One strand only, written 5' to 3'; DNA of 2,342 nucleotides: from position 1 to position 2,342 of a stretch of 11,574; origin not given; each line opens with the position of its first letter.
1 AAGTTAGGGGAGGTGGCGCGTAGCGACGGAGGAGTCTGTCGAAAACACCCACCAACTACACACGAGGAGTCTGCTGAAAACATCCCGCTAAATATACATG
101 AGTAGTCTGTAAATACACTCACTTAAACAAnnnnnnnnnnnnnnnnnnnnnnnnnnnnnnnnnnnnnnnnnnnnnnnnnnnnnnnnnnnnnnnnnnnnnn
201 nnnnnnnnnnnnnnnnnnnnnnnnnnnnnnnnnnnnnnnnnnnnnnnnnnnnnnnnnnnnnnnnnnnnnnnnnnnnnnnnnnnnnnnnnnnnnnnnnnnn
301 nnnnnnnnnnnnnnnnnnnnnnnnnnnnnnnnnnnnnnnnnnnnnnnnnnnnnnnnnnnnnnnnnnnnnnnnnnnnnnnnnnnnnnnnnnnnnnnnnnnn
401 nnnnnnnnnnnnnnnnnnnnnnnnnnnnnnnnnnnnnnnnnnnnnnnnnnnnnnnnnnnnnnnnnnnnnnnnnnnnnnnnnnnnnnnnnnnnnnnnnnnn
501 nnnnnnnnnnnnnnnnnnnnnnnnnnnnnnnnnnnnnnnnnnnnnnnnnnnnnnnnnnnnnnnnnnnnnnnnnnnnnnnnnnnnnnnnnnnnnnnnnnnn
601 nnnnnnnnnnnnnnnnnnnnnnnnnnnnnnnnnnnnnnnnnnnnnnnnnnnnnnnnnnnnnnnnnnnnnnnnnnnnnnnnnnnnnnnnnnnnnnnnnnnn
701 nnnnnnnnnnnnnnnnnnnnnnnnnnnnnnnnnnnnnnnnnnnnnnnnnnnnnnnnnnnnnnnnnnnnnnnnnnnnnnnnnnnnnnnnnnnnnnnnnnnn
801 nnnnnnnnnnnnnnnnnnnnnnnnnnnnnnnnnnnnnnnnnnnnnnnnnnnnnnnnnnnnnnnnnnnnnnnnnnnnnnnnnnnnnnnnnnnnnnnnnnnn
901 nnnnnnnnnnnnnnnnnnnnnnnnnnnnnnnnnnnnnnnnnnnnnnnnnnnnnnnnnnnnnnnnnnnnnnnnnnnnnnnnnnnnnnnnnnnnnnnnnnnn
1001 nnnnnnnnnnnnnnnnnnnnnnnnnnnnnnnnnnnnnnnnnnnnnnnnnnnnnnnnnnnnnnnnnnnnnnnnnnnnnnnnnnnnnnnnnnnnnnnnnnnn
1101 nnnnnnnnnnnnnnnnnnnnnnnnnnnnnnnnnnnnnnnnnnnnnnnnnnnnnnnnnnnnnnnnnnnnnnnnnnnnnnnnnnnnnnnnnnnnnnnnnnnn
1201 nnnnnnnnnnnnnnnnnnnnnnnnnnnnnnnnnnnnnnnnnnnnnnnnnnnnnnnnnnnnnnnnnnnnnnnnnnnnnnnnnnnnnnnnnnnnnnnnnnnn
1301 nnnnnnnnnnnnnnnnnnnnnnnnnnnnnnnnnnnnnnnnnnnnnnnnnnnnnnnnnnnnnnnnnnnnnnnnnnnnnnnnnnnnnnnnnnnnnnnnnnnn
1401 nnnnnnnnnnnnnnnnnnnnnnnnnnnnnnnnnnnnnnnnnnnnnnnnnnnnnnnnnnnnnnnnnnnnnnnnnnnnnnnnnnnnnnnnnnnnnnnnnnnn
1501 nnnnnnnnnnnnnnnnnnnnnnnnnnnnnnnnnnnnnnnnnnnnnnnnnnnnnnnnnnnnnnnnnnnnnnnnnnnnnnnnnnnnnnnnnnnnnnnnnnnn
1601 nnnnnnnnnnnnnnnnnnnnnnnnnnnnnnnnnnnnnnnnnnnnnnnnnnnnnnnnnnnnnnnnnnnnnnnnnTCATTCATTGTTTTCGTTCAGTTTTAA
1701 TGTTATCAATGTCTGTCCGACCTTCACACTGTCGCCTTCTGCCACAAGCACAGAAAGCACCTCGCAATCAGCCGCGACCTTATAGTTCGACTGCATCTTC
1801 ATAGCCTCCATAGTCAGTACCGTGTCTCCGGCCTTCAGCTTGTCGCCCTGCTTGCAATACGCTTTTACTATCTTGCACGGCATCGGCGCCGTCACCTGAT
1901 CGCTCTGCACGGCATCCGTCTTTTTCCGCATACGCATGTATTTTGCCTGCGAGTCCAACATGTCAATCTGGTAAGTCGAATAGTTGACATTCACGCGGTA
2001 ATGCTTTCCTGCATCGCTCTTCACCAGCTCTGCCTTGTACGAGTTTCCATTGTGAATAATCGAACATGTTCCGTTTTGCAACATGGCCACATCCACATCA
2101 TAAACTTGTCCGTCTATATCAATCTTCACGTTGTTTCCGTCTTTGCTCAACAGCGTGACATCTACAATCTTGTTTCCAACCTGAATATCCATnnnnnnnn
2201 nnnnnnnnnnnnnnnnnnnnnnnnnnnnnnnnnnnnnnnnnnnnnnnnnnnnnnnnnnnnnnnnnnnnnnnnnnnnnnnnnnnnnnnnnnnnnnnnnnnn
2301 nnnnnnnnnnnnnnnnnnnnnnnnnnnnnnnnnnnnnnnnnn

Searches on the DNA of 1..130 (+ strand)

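Call 27: search_dna_similar(query=window:1-130:+, collection=plasmids, mode=distant, max_evalue=0.01)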
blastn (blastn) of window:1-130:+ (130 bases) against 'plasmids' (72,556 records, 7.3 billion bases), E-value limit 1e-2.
Records with a match: 1; places in all: 1; records where one place covers at least 80% of the query: 0.
Best place of each record, by identity: 90-95% 1.
By first word of the organism name: Deinococcus 1.
By predicted mobility (MOB-suite, as given by PLSDB): non-mobilizable 1.
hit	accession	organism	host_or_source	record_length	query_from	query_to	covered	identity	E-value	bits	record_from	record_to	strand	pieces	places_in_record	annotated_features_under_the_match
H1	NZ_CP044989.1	Deinococcus sp. AJ005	single cell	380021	6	35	23%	93.3%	8e-3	46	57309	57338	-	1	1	none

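Call 28: search_dna_similar(query=window:1-130:+, collection=phages, mode=distant, max_evalue=0.01)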
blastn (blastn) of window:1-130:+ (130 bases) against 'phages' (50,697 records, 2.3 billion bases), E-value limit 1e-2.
No match.

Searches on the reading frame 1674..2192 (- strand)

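Call 8: search_protein_families(library=pfam, proteins=[window:1674-2192:-], max_evalue=0.01)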
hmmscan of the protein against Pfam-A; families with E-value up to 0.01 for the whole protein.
window:1674-2192:- (172 aa): 5 families
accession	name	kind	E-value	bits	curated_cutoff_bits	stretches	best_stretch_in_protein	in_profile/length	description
PF00364.28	Biotin_lipoyl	-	2.5e-13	50.1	22.1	1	99-165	2-73/73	Biotin-requiring enzyme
PF13533.13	Biotin_lipoyl_2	-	4.6e-06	26.8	29.8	1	145-165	11-31/32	Biotin-lipoyl like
PF00358.26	PTS_EIIA_1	-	0.00015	21.9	27.2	0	143-168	81-106/127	phosphoenolpyruvate-dependent sugar phosphotransferase system, EIIA 1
PF13437.12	HlyD_3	-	0.0027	18.8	22.2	0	100-130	2-32/106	HlyD family secretion protein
PF05896.17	NQRA_N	-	0.007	17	25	0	147-169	41-63/94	NqrA N-terminal barrel-sandwich hybrid domain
